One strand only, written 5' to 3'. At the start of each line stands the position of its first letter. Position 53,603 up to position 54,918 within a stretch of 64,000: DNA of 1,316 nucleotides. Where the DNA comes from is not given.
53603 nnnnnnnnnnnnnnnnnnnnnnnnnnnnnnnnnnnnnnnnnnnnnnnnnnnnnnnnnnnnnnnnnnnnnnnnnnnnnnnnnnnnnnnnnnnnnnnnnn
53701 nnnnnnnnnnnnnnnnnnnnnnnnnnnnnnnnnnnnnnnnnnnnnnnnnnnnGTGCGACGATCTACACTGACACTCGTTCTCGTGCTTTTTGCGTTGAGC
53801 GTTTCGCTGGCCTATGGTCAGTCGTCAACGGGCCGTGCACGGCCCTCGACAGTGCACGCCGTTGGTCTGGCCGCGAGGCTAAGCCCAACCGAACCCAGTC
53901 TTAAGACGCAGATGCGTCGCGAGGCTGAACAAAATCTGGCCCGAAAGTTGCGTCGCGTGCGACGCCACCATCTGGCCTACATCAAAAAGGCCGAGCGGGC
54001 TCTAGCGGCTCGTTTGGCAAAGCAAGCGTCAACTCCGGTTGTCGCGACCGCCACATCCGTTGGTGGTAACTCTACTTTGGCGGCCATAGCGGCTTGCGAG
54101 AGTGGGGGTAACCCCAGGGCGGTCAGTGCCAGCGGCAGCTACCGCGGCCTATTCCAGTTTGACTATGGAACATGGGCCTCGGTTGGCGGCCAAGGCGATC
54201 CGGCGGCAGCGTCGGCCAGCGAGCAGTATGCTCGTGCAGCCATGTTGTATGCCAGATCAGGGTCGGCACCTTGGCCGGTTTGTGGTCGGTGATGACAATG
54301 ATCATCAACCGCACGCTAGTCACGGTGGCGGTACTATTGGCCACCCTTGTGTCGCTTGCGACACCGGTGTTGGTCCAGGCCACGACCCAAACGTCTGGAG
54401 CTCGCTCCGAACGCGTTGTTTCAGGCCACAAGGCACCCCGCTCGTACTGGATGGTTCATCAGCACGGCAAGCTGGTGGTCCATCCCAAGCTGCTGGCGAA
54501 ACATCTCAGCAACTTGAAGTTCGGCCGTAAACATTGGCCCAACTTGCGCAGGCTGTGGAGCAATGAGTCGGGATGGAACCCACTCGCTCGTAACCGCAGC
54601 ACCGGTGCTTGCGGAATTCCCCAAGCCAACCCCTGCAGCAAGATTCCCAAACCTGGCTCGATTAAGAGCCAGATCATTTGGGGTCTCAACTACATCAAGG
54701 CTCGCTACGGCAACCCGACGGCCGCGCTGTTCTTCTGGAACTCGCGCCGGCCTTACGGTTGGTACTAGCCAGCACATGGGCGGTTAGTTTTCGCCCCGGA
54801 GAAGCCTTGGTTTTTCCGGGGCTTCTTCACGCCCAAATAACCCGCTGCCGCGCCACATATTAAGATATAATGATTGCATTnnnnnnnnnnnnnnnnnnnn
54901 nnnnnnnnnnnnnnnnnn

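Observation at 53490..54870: GC-rich islet encoding an Rpf-like transglycosylase and a secreted SLT-like lysozyme behind a possible c-di-AMP riboswitch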

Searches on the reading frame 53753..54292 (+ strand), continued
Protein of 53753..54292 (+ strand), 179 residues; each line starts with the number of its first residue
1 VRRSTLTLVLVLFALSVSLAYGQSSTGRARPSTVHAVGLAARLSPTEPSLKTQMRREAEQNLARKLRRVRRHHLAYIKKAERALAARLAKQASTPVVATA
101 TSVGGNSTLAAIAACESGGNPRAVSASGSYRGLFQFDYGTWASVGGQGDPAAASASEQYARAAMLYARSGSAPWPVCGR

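Call 22: search_protein_families(library=ncbifam, proteins=[L002:6546-7046:+, L002:6001-6540:+, L002:5352-5738:+], max_evalue=0.1)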
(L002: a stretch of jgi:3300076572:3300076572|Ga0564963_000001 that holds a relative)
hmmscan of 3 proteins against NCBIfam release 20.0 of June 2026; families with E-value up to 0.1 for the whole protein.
L002:6546-7046:+ (166 aa): 0 families

L002:6001-6540:+ (179 aa): 6 families
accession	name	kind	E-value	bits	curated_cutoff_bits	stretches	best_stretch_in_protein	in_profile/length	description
NF046107.1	ResusProRpfC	equivalog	7.9e-18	64.9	200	1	88-178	16-105/136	resuscitation-promoting factor RpfC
NF046106.1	ResusProRpf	equivalog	2.3e-08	33.9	180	1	89-178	32-115/258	resuscitation-promoting factor Rpf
NF052397.1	AggPromo_Cterm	subfamily_domain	9.3e-06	26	40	1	109-160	5-54/80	aggregation-promoting factor C-terminal-like domain-containing protein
NF012014.0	PRK15470.1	equivalog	0.0019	17.9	233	1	84-153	31-105/203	membrane-bound lytic murein transglycosylase EmtA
NF052398.1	Agg_Promo_Fact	equivalog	0.023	14.9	170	1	81-138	107-162/202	aggregation-promoting factor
NF007506.1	PRK10101.1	equivalog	0.051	13.3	165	1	84-135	42-93/151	curli minor subunit CsgB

L002:5352-5738:+ (128 aa): 2 families
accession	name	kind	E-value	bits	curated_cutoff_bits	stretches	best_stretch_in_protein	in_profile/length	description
TIGR02574.1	stabl_TIGR02574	hypoth_equivalog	0.0051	16.8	31.9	1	31-58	25-52/65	putative addiction module component, TIGR02574 family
NF009982.0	PRK13448.1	equivalog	0.09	12.9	146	1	12-56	82-124/135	F0F1 ATP synthase subunit epsilon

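Call 27: find_encoding_contigs(protein=P0002, flank=6000, max_places=5)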
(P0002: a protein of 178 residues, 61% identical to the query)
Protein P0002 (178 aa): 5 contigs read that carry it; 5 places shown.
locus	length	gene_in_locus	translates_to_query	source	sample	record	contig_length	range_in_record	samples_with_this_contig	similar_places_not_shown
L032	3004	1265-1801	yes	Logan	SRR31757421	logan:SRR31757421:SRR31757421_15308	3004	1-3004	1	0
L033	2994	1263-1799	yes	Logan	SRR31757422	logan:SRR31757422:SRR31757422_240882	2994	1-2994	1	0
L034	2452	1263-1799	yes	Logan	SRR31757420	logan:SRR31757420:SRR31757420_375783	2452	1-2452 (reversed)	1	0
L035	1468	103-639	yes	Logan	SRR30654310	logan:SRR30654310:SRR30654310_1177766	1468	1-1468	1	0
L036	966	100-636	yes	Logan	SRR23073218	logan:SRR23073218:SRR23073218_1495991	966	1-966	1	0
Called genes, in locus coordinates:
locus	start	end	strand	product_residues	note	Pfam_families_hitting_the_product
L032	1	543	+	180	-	?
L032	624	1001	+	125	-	-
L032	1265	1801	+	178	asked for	PF06737:Transglycosylas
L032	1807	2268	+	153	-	-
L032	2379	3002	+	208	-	?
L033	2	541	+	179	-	?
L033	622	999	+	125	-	-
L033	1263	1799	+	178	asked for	PF06737:Transglycosylas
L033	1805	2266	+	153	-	-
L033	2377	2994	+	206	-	?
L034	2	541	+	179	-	?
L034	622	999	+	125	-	-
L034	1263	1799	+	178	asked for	PF06737:Transglycosylas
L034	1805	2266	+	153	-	-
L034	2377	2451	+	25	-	?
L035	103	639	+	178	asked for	PF06737:Transglycosylas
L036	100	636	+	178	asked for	PF06737:Transglycosylas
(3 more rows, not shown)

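Call 59: search_protein_families(library=pfam, proteins=[L002:6546-7046:+], max_evalue=0.01)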
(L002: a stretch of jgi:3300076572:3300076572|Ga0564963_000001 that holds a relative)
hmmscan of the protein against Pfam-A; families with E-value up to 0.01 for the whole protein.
L002:6546-7046:+ (166 aa): 0 families

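Call 75: search_solved_structures(query=window:53753-54292:+, max_evalue=0.001, show_alignments=2)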
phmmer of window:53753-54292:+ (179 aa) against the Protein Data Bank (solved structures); distinct sequences matched with E-value up to 0.001: 8.
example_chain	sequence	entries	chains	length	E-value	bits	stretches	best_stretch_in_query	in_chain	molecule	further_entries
2n5z_A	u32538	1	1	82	7.6e-13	52.2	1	104-178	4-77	Resuscitation-promoting factor RpfC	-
4ow1_A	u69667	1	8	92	1.2e-12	51.6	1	109-178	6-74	Resuscitation-promoting factor RpfC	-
4cge_A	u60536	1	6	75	6.8e-11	45.9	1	111-179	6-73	RESUSCITATION-PROMOTING FACTOR RPFE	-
1xsf_A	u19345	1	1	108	3.7e-09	40.2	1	105-178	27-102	Probable resuscitation-promoting factor rpfB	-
3eo5_A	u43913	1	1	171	7.6e-09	39.2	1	105-178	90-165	Resuscitation-promoting factor rpfB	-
4kl7_A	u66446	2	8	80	1.4e-08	38.3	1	110-178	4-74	Resuscitation-promoting factor RpfB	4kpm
4emn_A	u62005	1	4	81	1.6e-08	38.2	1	110-178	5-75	Probable resuscitation-promoting factor rpfB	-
5e27_A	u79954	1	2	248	1.8e-08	38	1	106-178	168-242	Resuscitation-promoting factor RpfB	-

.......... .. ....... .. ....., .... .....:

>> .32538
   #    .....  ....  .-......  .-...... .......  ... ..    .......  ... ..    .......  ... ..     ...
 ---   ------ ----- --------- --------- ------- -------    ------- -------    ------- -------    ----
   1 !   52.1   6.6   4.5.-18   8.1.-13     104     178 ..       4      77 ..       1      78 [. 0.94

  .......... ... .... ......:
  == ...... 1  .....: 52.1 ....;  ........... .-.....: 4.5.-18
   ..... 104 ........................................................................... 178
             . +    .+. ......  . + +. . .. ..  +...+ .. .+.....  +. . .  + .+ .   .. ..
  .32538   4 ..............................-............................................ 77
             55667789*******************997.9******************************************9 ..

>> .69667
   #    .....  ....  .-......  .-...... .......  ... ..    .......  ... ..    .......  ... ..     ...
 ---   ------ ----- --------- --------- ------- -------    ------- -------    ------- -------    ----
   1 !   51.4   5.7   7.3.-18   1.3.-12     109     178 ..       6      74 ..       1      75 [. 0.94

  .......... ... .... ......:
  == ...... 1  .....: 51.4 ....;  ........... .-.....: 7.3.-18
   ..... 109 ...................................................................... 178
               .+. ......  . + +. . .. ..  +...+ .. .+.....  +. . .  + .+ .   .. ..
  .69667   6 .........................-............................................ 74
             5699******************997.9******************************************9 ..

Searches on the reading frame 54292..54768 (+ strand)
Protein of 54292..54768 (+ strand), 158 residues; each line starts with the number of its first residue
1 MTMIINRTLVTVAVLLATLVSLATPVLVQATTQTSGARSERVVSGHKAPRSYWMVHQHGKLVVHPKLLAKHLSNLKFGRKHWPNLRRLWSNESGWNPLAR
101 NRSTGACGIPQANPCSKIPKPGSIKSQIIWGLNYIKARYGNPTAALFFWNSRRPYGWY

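Call 7: search_protein_families(library=pfam, proteins=[window:54298-54768:+], max_evalue=1)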
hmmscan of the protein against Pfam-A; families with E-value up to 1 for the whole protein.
window:54298-54768:+ (156 aa): 1 family
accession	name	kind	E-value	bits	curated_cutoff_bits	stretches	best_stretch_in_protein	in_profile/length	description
PF01464.25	SLT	-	0.05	13.6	21.3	1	83-112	17-45/117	Transglycosylase SLT domain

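Call 8: search_protein_families(library=ncbifam, proteins=[window:54298-54768:+], max_evalue=1)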
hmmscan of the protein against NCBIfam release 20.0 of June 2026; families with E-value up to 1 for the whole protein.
window:54298-54768:+ (156 aa): 2 families
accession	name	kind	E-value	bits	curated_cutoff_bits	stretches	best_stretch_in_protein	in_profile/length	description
NF052397.1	AggPromo_Cterm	subfamily_domain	1.3e-21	76.8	40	1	82-153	4-80/80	aggregation-promoting factor C-terminal-like domain-containing protein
NF052398.1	Agg_Promo_Fact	equivalog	0.98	9.5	170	1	131-156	180-202/202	aggregation-promoting factor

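Call 9: search_protein_families(library=phrogs, proteins=[window:54298-54768:+], max_evalue=1)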
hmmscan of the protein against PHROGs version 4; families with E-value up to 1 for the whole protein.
window:54298-54768:+ (156 aa): 9 families
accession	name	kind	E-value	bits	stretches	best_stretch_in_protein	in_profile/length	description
phrog_15428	-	unknown function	2.4e-17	64.4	1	61-156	69-168/168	-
phrog_12661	-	other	2.5e-17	64.3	1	62-150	86-179/182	transglycosylase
phrog_13339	-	tail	9.1e-06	24.1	1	73-151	1946-2027/2156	tail length tape measure protein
phrog_329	-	tail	1.7e-05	24.2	1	80-152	775-852/949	minor tail protein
phrog_4197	-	tail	0.00013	20.8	1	64-156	1446-1551/1783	tail length tape measure protein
phrog_991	-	tail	0.00017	20.2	1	67-156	1292-1386/1966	tail length tape measure protein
phrog_3310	-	other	0.0011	19.7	1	89-151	169-229/231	transglycosylase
phrog_3874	-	other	0.0019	19.1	1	60-114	108-159/190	transglycosylase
phrog_167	-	tail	0.14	10.7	1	85-155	1331-1413/1555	tail length tape measure protein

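Call 23: find_homologous_proteins(query=window:54298-54768:+)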
Query window:54298-54768:+ (156 aa): 123 proteins with E <= 0.001 among 176 candidates; the best 120 are listed.
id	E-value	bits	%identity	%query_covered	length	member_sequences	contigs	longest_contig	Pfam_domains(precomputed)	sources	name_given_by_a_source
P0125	6.7e-102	356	100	100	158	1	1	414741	-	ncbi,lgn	-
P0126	5.1e-49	184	59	100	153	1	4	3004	-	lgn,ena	-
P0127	7.0e-45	171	74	65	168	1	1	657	-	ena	-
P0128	3.6e-29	120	56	72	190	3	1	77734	-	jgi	jgi:hypothetical protein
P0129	7.0e-28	115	40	98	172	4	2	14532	-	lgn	-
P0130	2.2e-26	111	59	60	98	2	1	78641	-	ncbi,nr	ncbi:hypothetical protein KY386_00315 [Candidatus Parcubacteria bacterium]|nr:hypothetical protein [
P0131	2.2e-26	110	57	56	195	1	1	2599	-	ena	-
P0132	5.2e-26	109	54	68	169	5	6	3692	-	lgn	-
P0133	6.0e-25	106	58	60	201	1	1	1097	-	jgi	jgi:hypothetical protein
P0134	8.4e-25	105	61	54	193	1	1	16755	-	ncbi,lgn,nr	ncbi:MAG TPA: hypothetical protein VNA68_02065 [Candidatus Dormibacteraeota bacterium]|nr:hypothetic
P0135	1.0e-24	105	51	64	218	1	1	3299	-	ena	-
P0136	1.9e-24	104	48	71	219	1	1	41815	-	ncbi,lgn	-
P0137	4.8e-24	103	57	60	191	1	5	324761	-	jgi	jgi:hypothetical protein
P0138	9.4e-24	102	55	61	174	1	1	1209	-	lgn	-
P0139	9.5e-24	102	57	60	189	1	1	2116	-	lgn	-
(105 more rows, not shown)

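Call 76: search_solved_structures(query=window:54292-54768:+, max_evalue=1, show_alignments=2)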
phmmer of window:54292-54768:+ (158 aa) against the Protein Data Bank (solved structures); distinct sequences matched with E-value up to 1: 1.
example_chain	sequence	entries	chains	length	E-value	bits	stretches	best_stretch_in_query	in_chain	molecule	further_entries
4hbs_A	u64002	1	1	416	0.58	13.1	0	86-143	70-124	Putative hydrolase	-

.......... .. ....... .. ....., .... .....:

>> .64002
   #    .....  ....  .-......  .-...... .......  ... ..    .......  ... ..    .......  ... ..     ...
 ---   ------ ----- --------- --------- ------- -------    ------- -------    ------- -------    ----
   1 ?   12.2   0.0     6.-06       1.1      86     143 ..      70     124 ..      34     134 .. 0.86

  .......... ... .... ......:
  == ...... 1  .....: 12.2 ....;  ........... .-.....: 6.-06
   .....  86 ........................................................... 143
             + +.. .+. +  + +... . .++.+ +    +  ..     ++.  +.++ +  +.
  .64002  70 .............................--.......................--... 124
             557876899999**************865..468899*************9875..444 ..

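Call 94: find_encoding_contigs(protein=P0137, flank=5000, max_places=5)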
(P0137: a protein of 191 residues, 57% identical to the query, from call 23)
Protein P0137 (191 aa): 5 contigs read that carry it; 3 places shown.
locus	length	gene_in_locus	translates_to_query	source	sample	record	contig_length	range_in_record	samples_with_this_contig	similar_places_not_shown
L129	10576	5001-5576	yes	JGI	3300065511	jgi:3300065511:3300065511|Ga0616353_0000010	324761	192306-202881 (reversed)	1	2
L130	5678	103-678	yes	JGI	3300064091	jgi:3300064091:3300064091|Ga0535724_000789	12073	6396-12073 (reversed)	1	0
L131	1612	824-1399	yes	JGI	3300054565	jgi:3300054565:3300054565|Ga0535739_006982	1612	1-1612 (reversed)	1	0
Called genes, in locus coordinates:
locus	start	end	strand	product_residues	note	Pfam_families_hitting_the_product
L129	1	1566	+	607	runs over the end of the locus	PF00009:GTP_EFTU, PF01926:MMR_HSR1 (faint), PF03144:GTP_EFTU_D2, PF22042:EF-G_D2, PF00679:EFG_C, PF21018:BipA_C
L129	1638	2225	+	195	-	-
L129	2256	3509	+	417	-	PF01702:TGT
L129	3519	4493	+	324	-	PF14378:PAP2_3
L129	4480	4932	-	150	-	-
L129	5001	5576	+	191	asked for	-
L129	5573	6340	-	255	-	-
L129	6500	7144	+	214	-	-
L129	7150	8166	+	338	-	PF21338:Top1B_N_bact, PF01028:Topoisom_I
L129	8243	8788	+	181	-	PF18011:Catalase_C, PF01965:DJ-1_PfpI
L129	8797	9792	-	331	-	PF02492:cobW, PF07683:CobW_C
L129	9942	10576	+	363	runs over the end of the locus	PF00348:polyprenyl_synt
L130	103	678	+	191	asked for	-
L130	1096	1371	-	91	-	-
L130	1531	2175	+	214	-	-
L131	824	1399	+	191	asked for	-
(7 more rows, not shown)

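Call 98: predict_structure(alignment_id=A9)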
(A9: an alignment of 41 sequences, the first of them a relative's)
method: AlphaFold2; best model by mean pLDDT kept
length: 158 residues; sequences in the alignment: 41
mean_pLDDT: 82.5   pTM: 0.66
mean pLDDT of the five models: 82.5, 82.5, 82.3, 82.0, 81.8
residues with pLDDT >= 90: 91; 70-90: 14; 50-70: 49; < 50: 4
segments of 3 or more residues with pLDDT < 50: 1-3
pLDDT, mean of each block of 10 residues (from residue 1): 51 58 59 60 65 93 96 98 98 93 90 91 96 97 97 79
secondary structure, 60 per line:
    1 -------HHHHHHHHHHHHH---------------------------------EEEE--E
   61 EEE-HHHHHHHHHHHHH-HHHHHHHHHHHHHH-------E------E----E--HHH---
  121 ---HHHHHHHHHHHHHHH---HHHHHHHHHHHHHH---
elements in order: H8-20 E54-57 E60-63 H65-77 H79-92 H124-138 H142-155

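Call 102: fold_search(model_id=the predicted structure, library=pdb)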
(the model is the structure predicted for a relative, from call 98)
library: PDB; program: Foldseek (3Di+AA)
matches with E <= 10: 37; with E <= 0.001: 0
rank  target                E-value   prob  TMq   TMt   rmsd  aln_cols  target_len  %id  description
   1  5aa3_A                8.7e-01  0.16  0.24  0.11  10.7       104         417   21  Crystal structure of MltF from Pseudomonas aeruginosa in the presence of tetrasaccharide and tetrapeptide (released 2016-10-12)
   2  6cfc                  9.2e-01  0.35  0.29  0.11   5.3        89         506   19  Crystal structure of soluble lytic transglycosylase Cj0843 of Campylobacter jejuni in complex with Bulgecin A (released 2018-05-30)
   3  5aa1_C                1.2e+00  0.20  0.26  0.11  10.0       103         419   16  Crystal structure of MltF from Pseudomonas aeruginosa in complex with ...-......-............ (released 2016-10-12)
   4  5aa2_A                1.2e+00  0.28  0.28  0.13   5.4        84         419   18  Crystal structure of MltF from Pseudomonas aeruginosa in complex with NAM-pentapeptide. (released 2016-10-12)
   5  5aa3_E                1.4e+00  0.63  0.35  0.15   3.0        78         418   20  Crystal structure of MltF from Pseudomonas aeruginosa in the presence of tetrasaccharide and tetrapeptide (released 2016-10-12)
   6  9udh                  1.5e+00  0.60  0.37  0.37   3.4        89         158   17  bacteriophage lytic transglycosidase (released 2026-04-08)
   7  5aa3_L                1.6e+00  0.35  0.30  0.13   6.6        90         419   20  Crystal structure of MltF from Pseudomonas aeruginosa in the presence of tetrasaccharide and tetrapeptide (released 2016-10-12)
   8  8gf0                  1.7e+00  0.30  0.31  0.11   4.4        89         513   19  Crystal structure of soluble lytic transglycosylase Cj0843 of Campylobacter jejuni in complex with LV8044 inhibitor (released 2023-05-24)
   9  1qte                  1.8e+00  0.33  0.34  0.10   6.2       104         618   21  CRYSTAL STRUCTURE OF THE 70 KDA SOLUBLE LYTIC TRANSGLYCOSYLASE SLT70 FROM ESCHERICHIA COLI AT 1.90 A RESOLUTION IN COMPL (released 1999-08-31)
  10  2hkl_A                1.8e+00  0.06  0.15  0.10  13.1        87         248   11  Crystal structure of Enterococcus faecium L,D-transpeptidase C442S mutant (released 2007-05-22)
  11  5aa3_F                2.1e+00  0.15  0.25  0.11   7.7        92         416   21  Crystal structure of MltF from Pseudomonas aeruginosa in the presence of tetrasaccharide and tetrapeptide (released 2016-10-12)
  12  8gfq                  2.2e+00  0.28  0.32  0.12   4.4        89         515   20  Crystal structure of soluble lytic transglycosylase Cj0843 of Campylobacter jejuni in complex with Fv32r inhibitor (released 2023-05-24)
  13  5aa4_C                2.8e+00  0.20  0.31  0.14   3.7        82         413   16  Crystal structure of MltF from Pseudomonas aeruginosa in complex with cell-wall tetrapeptide (released 2016-10-12)
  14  3bkh                  2.8e+00  0.12  0.26  0.16   9.0        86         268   12  Crystal structure of the bacteriophage phiKZ lytic transglycosylase, gp144 (released 2008-01-08)
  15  8gez                  3.2e+00  0.18  0.31  0.12   4.4        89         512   19  Crystal structure of soluble lytic transglycosylase Cj0843 of Campylobacter jejuni in complex with LV8036 inhibitor (released 2023-05-24)
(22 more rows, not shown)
